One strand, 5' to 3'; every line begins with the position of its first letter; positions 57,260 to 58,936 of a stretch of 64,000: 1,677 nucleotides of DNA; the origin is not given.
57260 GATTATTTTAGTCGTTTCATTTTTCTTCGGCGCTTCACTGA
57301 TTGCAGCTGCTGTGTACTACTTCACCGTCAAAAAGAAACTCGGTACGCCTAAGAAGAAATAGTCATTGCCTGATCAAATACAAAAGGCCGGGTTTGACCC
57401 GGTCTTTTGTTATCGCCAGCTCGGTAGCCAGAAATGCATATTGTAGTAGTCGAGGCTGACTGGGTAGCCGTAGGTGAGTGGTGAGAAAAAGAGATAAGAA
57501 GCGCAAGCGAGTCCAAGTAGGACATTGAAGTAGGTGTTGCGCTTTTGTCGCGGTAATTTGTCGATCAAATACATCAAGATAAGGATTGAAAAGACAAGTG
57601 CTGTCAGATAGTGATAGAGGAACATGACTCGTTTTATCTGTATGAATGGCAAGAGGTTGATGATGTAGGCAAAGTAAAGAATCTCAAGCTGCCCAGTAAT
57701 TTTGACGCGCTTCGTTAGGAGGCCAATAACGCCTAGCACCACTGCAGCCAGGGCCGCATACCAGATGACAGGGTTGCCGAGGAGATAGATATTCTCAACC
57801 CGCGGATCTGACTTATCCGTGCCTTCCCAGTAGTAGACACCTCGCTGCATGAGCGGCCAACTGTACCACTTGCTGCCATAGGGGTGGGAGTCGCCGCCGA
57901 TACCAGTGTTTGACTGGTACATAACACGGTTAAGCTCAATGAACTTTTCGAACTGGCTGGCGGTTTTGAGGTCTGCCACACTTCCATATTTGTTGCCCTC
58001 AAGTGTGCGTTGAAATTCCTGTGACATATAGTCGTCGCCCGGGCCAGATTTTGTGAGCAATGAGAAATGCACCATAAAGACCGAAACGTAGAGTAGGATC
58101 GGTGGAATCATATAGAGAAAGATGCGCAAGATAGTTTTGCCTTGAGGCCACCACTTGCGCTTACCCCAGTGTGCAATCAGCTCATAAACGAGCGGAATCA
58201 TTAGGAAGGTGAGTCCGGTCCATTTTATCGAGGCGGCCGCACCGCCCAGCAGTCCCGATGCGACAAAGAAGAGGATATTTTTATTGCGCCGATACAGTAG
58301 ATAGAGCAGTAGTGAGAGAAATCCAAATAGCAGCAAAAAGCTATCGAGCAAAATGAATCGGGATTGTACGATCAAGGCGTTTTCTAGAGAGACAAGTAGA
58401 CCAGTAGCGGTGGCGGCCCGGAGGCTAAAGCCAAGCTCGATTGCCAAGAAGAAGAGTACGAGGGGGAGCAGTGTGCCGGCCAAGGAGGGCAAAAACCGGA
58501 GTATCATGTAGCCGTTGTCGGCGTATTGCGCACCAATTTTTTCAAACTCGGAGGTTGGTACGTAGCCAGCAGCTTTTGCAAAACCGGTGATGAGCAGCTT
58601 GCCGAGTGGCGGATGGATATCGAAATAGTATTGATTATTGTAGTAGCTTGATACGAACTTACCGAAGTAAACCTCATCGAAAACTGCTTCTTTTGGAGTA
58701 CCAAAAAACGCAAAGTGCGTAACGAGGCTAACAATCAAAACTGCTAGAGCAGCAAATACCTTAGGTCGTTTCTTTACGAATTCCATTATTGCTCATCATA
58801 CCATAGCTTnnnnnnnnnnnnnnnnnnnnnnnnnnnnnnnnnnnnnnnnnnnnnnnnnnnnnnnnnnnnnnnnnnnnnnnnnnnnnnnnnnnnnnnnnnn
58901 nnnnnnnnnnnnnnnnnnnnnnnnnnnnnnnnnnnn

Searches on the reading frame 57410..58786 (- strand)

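Call 18: search_protein_families(library=pfam, proteins=[window:57410-58786:-], max_evalue=0.001)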
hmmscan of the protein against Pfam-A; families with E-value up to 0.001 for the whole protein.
window:57410-58786:- (458 aa): 3 families
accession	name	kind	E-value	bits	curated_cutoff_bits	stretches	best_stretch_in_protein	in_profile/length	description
PF02366.24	PMT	-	1.7e-44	152.7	22.7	1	16-244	3-244/245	Dolichyl-phosphate-mannose-protein mannosyltransferase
PF16192.10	PMT_4TMC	-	5.3e-39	134.2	32.4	1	279-457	2-202/202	C-terminal four TMM region of protein-O-mannosyltransferase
PF13231.12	PMT_2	-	0.00088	19.9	26.1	1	94-225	22-150/160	Dolichyl-phosphate-mannose-protein mannosyltransferase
